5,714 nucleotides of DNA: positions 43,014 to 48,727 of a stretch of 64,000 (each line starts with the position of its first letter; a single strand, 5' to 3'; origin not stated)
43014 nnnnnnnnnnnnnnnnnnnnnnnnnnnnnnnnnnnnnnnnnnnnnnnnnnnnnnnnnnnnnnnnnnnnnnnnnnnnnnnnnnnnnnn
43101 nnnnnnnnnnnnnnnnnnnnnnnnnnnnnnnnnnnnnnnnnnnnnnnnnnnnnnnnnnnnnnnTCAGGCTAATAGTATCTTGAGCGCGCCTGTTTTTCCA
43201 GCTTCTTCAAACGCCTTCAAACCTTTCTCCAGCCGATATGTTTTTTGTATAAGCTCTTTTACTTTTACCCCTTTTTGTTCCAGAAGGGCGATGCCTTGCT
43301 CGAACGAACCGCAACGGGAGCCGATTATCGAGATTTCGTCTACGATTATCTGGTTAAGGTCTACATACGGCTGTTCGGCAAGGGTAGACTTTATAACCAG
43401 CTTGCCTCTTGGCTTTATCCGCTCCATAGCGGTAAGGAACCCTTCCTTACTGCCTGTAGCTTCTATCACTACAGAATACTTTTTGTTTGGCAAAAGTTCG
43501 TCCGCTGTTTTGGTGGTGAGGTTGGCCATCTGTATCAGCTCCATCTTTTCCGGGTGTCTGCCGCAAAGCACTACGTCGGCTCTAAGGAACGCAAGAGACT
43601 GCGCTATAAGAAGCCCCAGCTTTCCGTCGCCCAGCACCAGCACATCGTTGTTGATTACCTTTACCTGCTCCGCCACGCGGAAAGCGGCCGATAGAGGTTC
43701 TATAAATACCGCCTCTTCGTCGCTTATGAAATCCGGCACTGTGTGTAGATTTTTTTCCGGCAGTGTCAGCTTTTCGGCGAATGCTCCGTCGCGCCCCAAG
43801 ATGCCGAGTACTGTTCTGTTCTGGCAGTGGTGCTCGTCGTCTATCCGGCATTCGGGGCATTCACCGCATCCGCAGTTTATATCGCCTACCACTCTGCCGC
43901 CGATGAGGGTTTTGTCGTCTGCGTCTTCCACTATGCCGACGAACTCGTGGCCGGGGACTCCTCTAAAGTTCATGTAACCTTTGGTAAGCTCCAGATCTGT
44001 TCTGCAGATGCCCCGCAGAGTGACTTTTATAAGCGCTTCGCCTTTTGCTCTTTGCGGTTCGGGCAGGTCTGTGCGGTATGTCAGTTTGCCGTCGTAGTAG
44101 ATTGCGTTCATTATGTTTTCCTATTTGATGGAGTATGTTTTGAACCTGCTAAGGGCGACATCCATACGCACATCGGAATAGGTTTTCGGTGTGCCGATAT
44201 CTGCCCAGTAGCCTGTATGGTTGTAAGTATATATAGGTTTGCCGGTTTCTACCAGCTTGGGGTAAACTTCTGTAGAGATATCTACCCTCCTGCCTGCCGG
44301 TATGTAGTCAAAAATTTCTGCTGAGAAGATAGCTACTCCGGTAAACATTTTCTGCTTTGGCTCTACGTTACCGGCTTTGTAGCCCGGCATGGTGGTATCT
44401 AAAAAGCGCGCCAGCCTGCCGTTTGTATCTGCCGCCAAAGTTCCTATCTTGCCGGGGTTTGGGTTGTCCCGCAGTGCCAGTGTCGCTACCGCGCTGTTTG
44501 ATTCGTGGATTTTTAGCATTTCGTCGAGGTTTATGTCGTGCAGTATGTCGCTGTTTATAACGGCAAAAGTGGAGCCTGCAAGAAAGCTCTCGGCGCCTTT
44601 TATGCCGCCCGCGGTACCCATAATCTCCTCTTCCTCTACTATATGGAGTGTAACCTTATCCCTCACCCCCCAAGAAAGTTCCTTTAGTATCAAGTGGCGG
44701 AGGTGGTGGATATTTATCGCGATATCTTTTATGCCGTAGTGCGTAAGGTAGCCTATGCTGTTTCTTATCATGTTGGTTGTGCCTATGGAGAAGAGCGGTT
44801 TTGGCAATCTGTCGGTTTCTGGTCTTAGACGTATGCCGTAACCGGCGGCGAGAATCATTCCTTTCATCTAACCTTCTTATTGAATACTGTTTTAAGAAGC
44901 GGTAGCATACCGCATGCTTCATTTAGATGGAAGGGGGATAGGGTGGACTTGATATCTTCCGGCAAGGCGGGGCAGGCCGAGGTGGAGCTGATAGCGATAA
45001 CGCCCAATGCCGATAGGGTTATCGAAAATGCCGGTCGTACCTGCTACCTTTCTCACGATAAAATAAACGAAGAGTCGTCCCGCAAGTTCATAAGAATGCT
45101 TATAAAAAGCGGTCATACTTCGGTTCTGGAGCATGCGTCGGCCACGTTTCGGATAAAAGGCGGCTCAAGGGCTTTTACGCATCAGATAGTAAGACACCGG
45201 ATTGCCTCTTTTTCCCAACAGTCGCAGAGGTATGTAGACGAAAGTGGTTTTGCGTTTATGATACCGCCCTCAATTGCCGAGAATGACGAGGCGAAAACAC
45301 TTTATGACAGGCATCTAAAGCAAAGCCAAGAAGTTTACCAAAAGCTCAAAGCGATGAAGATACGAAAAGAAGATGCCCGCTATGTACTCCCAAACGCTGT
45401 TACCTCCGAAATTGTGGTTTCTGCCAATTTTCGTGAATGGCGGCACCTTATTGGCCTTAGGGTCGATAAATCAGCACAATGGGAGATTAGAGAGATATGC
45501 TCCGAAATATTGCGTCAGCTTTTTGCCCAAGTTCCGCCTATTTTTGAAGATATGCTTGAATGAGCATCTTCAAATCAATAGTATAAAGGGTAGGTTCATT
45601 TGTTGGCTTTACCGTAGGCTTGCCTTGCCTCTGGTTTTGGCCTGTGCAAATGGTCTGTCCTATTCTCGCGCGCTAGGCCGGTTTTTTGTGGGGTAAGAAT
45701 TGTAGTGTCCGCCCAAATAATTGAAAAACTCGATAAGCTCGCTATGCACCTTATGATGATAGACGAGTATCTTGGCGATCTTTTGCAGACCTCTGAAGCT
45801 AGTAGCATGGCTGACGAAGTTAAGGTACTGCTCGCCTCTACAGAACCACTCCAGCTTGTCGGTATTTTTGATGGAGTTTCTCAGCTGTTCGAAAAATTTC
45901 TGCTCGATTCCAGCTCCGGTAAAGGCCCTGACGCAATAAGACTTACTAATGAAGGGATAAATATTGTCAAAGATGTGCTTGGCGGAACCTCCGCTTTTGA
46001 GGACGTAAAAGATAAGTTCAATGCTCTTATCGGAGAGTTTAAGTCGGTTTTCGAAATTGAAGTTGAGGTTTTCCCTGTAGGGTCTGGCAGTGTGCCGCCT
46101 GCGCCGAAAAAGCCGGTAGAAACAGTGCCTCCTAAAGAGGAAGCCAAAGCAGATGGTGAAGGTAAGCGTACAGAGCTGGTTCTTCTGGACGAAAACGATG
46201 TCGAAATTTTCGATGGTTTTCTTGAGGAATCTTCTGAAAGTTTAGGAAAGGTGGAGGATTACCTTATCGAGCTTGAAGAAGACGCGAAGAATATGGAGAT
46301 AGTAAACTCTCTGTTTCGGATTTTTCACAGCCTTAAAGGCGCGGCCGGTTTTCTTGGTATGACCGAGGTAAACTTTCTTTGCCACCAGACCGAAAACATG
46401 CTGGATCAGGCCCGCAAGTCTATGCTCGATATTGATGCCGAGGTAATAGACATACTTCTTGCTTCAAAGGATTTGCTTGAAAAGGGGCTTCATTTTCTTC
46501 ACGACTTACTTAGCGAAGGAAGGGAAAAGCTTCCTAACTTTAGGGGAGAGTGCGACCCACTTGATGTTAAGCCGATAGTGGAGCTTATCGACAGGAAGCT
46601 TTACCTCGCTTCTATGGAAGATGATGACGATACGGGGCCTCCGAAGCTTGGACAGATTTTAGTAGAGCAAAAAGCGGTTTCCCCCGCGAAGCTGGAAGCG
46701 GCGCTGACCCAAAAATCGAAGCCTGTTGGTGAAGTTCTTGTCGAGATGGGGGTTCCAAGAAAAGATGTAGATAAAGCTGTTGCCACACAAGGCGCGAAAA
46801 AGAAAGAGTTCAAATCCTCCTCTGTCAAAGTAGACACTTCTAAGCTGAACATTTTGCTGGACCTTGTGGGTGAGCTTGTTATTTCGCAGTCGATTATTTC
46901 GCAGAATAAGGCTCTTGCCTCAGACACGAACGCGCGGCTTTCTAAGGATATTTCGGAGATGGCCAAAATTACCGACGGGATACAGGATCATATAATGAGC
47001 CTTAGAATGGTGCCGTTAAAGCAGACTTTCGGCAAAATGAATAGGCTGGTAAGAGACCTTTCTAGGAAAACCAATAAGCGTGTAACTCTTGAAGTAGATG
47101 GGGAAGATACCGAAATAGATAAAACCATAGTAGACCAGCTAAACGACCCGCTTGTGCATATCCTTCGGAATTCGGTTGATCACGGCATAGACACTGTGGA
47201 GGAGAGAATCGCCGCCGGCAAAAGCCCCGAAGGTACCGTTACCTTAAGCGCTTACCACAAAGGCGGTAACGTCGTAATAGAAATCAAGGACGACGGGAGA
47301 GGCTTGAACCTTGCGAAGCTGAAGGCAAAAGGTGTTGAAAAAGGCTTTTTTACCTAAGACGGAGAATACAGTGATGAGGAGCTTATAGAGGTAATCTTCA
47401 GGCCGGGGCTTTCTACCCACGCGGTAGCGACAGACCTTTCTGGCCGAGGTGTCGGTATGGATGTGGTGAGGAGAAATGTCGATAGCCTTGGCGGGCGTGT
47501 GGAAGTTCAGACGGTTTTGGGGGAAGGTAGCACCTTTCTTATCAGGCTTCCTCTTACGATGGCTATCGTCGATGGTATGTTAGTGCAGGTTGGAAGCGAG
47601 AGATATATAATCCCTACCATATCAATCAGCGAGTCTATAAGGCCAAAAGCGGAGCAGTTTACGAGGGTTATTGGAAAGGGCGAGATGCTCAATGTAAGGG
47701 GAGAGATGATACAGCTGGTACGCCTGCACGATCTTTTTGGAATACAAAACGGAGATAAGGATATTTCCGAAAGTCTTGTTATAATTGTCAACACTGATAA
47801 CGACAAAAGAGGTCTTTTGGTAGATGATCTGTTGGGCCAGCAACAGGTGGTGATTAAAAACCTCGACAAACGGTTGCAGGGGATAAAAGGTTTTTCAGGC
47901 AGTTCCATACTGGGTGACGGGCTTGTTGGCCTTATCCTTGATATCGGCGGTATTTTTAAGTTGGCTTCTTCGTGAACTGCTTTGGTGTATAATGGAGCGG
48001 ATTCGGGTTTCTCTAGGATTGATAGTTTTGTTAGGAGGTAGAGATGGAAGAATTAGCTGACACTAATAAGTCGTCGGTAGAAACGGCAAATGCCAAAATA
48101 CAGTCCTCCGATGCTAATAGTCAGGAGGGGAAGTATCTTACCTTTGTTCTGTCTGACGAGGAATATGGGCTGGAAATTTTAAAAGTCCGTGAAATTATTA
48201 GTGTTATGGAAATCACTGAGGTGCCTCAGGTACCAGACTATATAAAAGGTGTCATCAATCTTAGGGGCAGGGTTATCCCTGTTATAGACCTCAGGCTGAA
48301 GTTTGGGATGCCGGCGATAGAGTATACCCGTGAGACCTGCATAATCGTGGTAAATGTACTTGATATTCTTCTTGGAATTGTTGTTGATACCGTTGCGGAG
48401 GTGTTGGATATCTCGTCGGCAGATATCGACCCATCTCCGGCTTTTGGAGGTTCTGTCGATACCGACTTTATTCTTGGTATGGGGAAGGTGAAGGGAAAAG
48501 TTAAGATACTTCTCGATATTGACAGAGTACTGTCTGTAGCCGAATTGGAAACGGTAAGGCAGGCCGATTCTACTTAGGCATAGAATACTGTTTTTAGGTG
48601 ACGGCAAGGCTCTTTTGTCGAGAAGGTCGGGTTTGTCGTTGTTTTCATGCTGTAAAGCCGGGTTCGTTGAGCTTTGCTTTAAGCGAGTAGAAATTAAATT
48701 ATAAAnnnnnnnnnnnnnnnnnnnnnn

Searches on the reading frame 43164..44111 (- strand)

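Call 62: search_protein_families(library=pfam, proteins=[window:43164-44111:-], max_evalue=0.00001)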
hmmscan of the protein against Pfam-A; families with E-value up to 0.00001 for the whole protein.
window:43164-44111:- (315 aa): 3 families
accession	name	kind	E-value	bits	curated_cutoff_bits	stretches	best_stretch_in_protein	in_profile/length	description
PF08240.17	ADH_N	-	8.5e-21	74.6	23.5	1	23-127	2-104/104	Alcohol dehydrogenase GroES-like domain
PF00107.32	ADH_zinc_N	-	1.9e-08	34.8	31.8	1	166-274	3-124/129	Zinc-binding dehydrogenase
PF16912.11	Glu_dehyd_C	-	3.7e-08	33.5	34.9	1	135-304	5-201/211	Glucose dehydrogenase C-terminus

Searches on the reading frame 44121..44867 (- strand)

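Call 62: search_protein_families(library=pfam, proteins=[window:44121-44867:-], max_evalue=0.00001)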
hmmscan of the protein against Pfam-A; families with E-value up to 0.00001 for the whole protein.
window:44121-44867:- (248 aa): 1 family
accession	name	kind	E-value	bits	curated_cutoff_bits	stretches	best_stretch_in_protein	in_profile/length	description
PF00483.29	NTP_transferase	-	3.1e-31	109.3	21.2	1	2-237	1-242/245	Nucleotidyl transferase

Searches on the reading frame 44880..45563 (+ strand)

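Call 62: search_protein_families(library=pfam, proteins=[window:44880-45563:+], max_evalue=0.00001)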
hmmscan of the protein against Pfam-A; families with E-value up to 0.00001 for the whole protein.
window:44880-45563:+ (227 aa): 1 family
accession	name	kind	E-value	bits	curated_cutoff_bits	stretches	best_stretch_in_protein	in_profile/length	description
PF02511.20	Thy1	-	6.9e-69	231.9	24.8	1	36-219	1-190/191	Thymidylate synthase complementing protein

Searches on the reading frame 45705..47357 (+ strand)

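Call 62: search_protein_families(library=pfam, proteins=[window:45705-47357:+], max_evalue=0.00001)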
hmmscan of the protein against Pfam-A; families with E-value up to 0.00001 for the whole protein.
window:45705-47357:+ (550 aa): 3 families
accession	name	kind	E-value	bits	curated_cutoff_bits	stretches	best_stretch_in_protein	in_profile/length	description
PF01627.28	Hpt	-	1.5e-12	48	24.6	1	168-253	2-73/84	Hpt domain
PF02895.20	H-kinase_dim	-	9.4e-12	45.7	23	1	371-432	1-67/68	Signal transducing histidine kinase, homodimeric domain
PF02518.31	HATPase_c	-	8.2e-07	29.9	26.4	1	481-540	4-55/111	Histidine kinase-, DNA gyrase B-, and HSP90-like ATPase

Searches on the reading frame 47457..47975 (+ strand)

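Call 62: search_protein_families(library=pfam, proteins=[window:47457-47975:+], max_evalue=0.00001)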
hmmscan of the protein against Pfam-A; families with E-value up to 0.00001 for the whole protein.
window:47457-47975:+ (172 aa): 1 family
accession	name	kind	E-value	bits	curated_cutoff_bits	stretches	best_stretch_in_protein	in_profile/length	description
PF01584.24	CheW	-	4.2e-26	91.7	23.5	1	40-168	2-135/138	CheW-like domain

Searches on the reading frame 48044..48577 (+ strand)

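Call 62: search_protein_families(library=pfam, proteins=[window:48044-48577:+], max_evalue=0.00001)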
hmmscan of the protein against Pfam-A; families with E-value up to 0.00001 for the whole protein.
window:48044-48577:+ (177 aa): 1 family
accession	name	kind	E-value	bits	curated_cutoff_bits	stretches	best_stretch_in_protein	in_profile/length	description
PF01584.24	CheW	-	2.7e-39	134.4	23.5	1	30-165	1-136/138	CheW-like domain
